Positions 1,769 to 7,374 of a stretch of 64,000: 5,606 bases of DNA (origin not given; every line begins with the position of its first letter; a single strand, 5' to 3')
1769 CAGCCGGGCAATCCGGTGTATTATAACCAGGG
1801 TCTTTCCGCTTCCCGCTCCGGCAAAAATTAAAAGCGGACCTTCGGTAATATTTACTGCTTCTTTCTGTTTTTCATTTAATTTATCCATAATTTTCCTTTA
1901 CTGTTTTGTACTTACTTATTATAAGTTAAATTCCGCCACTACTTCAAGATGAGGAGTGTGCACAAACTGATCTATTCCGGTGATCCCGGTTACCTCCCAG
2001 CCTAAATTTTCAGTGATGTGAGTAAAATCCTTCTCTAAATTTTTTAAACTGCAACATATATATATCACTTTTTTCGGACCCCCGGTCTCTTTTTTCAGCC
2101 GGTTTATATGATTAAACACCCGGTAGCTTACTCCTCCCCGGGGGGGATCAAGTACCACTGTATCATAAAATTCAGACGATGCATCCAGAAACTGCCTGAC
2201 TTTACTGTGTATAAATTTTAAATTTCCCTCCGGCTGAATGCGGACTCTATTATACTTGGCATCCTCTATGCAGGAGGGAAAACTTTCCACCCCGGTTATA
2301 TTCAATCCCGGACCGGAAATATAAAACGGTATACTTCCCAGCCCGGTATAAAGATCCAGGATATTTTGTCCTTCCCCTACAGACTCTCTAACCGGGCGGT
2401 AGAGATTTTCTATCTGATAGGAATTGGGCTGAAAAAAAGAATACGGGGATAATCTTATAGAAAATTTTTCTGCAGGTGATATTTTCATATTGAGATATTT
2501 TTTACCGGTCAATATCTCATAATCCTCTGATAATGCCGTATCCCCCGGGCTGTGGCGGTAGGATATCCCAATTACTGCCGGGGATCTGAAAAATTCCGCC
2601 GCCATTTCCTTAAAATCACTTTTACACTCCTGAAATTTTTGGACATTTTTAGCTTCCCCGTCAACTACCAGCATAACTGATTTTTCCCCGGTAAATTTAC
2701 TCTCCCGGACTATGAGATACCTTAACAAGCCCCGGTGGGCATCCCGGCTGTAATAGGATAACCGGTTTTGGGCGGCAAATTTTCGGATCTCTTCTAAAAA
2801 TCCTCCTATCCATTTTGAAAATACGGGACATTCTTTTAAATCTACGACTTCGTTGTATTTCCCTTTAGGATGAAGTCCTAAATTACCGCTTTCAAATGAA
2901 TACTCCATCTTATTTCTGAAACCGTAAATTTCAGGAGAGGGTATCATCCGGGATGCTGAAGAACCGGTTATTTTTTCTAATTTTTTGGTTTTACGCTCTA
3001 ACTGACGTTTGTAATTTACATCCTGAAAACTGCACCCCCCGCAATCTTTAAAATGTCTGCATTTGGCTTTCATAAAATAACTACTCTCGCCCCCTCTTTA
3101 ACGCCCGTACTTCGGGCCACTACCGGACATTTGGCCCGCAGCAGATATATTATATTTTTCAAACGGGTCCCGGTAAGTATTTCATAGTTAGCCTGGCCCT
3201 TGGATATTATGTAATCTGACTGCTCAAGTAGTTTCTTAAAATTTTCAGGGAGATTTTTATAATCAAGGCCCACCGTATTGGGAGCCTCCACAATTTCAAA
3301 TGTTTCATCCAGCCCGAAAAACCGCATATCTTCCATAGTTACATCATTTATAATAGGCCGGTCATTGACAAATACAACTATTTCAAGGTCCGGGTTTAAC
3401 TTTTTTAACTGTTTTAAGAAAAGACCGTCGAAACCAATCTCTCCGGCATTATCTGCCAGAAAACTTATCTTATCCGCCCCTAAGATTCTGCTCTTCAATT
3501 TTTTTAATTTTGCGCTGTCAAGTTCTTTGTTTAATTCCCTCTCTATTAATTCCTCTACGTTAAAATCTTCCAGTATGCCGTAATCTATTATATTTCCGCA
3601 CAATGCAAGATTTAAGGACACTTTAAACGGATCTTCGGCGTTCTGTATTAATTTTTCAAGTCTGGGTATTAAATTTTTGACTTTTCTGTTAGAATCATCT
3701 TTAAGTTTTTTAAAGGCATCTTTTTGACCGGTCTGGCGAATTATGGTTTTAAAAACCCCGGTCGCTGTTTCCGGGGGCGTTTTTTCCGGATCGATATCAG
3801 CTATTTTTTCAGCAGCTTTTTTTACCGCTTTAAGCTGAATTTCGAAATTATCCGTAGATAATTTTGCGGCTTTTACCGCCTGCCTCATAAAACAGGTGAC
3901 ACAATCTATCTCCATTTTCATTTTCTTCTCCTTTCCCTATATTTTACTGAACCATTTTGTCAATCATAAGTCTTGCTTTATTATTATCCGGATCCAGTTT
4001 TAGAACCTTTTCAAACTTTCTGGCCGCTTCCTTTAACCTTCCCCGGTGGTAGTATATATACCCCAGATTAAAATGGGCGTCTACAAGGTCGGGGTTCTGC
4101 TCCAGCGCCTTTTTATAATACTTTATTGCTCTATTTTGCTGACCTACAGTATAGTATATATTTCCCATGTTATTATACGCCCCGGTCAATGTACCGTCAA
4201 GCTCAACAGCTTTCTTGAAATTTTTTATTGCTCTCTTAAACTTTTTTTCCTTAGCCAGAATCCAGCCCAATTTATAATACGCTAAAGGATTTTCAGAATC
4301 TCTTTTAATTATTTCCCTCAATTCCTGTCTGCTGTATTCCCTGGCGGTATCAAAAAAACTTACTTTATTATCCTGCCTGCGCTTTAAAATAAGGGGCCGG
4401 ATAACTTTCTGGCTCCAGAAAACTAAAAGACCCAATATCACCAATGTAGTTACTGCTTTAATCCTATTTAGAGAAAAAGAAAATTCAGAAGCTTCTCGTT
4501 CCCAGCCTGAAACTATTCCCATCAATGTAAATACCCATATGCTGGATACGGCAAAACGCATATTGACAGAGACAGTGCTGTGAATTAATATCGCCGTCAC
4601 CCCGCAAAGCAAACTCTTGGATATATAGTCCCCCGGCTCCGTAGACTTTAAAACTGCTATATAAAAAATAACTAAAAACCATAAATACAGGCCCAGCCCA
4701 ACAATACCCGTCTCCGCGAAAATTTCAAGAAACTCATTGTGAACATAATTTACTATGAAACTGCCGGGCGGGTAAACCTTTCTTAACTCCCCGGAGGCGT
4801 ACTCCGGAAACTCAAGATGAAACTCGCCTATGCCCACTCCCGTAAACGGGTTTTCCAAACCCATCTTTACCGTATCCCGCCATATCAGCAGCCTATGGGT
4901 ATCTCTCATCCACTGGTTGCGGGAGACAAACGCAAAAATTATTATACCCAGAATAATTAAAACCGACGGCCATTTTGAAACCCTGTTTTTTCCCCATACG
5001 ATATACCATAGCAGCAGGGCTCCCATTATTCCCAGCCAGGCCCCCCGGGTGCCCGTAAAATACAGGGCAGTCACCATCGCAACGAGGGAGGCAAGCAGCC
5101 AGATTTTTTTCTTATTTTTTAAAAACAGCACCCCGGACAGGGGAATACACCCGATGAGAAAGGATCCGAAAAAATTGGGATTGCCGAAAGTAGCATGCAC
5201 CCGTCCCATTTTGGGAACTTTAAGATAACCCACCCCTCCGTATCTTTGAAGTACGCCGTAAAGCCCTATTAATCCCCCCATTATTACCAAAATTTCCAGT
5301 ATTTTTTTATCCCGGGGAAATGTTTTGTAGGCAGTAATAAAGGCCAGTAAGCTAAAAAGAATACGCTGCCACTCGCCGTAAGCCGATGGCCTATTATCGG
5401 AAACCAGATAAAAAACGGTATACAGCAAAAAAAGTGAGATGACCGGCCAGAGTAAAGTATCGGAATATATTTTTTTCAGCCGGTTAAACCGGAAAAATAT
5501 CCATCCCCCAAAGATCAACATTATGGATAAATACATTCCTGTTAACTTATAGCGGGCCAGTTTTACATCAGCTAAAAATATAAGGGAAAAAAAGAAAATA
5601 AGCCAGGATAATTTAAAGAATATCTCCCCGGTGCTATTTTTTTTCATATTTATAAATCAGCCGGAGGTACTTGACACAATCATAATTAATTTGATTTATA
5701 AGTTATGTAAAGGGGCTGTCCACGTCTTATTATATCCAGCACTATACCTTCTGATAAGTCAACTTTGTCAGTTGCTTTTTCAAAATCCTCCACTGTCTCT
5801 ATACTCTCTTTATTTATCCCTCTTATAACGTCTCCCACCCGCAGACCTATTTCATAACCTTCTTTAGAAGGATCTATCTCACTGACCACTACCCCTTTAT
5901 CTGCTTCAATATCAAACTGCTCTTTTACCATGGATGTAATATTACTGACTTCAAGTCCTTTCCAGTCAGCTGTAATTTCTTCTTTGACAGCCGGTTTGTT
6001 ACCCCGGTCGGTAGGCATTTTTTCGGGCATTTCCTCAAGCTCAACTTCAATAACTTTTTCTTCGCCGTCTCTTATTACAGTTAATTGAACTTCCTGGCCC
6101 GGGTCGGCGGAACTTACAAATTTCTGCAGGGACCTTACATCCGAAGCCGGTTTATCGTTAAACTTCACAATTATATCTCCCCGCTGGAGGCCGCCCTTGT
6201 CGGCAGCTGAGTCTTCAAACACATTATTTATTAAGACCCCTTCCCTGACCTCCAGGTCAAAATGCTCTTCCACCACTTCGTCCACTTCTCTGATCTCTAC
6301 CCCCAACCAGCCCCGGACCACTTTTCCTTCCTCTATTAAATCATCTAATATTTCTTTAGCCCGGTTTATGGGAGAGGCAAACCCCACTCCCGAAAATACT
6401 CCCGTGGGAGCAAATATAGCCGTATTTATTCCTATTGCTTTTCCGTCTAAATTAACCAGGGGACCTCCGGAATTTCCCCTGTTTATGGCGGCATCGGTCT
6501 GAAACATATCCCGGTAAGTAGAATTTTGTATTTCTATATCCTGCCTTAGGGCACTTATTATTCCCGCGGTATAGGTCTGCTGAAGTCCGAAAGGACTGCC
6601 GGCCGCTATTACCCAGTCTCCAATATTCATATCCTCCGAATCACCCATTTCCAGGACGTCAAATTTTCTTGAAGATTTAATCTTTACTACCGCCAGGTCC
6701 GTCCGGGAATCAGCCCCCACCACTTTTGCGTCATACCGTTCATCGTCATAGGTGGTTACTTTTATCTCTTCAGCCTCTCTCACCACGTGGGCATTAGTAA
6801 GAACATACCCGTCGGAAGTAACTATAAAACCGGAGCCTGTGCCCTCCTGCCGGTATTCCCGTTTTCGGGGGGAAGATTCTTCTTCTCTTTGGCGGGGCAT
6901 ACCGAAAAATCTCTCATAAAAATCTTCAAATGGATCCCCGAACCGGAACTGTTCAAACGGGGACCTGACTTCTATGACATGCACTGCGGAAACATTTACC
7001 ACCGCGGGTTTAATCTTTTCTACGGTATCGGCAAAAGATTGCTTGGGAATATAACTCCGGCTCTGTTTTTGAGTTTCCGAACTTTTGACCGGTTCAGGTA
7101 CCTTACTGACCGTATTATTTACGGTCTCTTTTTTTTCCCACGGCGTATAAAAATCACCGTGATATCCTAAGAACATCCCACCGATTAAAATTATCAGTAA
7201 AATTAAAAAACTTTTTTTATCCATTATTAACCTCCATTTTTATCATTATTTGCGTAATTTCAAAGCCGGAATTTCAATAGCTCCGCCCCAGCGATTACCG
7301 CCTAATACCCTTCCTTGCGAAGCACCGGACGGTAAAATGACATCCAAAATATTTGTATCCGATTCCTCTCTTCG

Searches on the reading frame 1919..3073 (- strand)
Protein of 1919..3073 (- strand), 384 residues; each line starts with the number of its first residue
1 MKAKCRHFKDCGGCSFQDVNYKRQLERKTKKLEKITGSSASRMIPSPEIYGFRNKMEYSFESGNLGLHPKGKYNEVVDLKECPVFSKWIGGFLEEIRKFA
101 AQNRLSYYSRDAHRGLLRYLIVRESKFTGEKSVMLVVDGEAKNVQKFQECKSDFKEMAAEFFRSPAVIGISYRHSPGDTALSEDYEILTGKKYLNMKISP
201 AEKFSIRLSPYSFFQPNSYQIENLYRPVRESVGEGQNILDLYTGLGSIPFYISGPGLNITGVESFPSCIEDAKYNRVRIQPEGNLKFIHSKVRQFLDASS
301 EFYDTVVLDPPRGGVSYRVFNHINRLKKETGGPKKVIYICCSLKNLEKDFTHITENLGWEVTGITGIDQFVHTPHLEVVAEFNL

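Call 32: search_protein_families(library=ncbifam, proteins=[window:1919-3073:-], max_evalue=1e-10)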
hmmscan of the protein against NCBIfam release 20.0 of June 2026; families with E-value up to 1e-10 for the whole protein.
window:1919-3073:- (384 aa): 6 families
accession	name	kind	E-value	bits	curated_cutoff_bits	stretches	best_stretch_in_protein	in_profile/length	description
TIGR00479.1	rumA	equivalog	1.8e-46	158.8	183.55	1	2-377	55-432/432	23S rRNA (uracil(1939)-C(5))-methyltransferase RlmD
NF002910.0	PRK03522.2-3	equivalog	2.7e-37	128.7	558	1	4-380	2-378/383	23S rRNA (uracil(747)-C(5))-methyltransferase RlmC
NF002909.0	PRK03522.2-1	equivalog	2.2e-33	116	553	1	4-380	2-369/374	23S rRNA (uracil(747)-C(5))-methyltransferase RlmC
NF009639.0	PRK13168.1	equivalog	5.2e-30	104.7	458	1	2-383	78-444/446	23S rRNA (uracil(1939)-C(5))-methyltransferase RlmD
TIGR02085.1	meth_trns_rumB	equivalog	3.8e-28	98.5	429.5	1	5-380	2-370/374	23S rRNA (uracil(747)-C(5))-methyltransferase RlmC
NF002913.0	PRK03522.2-6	equivalog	2.3e-13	50.2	537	0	62-275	9-216/342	23S rRNA (uracil(747)-C(5))-methyltransferase RlmC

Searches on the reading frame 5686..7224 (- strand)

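Call 32: search_protein_families(library=ncbifam, proteins=[window:5686-7224:-], max_evalue=1e-10)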
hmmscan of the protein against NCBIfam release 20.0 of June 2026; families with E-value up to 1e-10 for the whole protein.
window:5686-7224:- (512 aa): 14 families
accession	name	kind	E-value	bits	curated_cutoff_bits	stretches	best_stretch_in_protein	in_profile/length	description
TIGR02037.1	degP_htrA_DO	subfamily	2.5e-141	471.5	416.2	1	62-508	1-433/434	Do family serine endopeptidase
NF041521.1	HhoA_HhoB_HtrA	equivalog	8.2e-97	324.5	450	1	65-399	4-334/335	HhoA/HhoB/HtrA family serine endopeptidase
NF007526.1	PRK10139.1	equivalog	1.5e-90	304.1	756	1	40-507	20-453/456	serine endoprotease DegQ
NF008189.1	PRK10942.1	equivalog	2.6e-89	299.8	720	1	46-506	24-473/477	serine endoprotease DegP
NF047968.1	SerProtHtrA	equivalog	1.8e-81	274.3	470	1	123-396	82-357/357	serine protease HtrA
TIGR02038.1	protease_degS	equivalog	2e-80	270.6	422.95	1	121-400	71-350/351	outer membrane-stress sensor serine endopeptidase DegS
NF008147.1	PRK10898.1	equivalog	7.6e-74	248.9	408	1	121-400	71-351/352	outer membrane-stress sensor serine endopeptidase DegS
NF040960.1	MamE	equivalog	5.5e-72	243.3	800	1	126-297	120-294/659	magnetosome formation protease MamE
NF050055.1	SerProtHtrAMycob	equivalog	1.1e-59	202.6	800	1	126-395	225-497/502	serine protease HtrA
NF053637.1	SerProtHtrAspr2045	equivalog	7.6e-58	196.3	650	1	120-398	95-388/394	serine protease HtrA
NF040961.1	MamO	equivalog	9.7e-28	96.9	800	1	126-285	96-256/648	magnetosome protein MamO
NF033740.0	MarP_fam_protase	equivalog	3e-27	95.7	250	1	125-291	208-372/390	MarP family serine protease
NF040965.1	MamP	equivalog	1.6e-15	57.5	300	0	419-503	111-194/290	magnetosome magnetite formation protein MamP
NF041199.1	trx7_PDZ_seleno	equivalog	1e-14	54.3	300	1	323-509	198-388/390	Trx7/PDZ domain-containing (seleno)protein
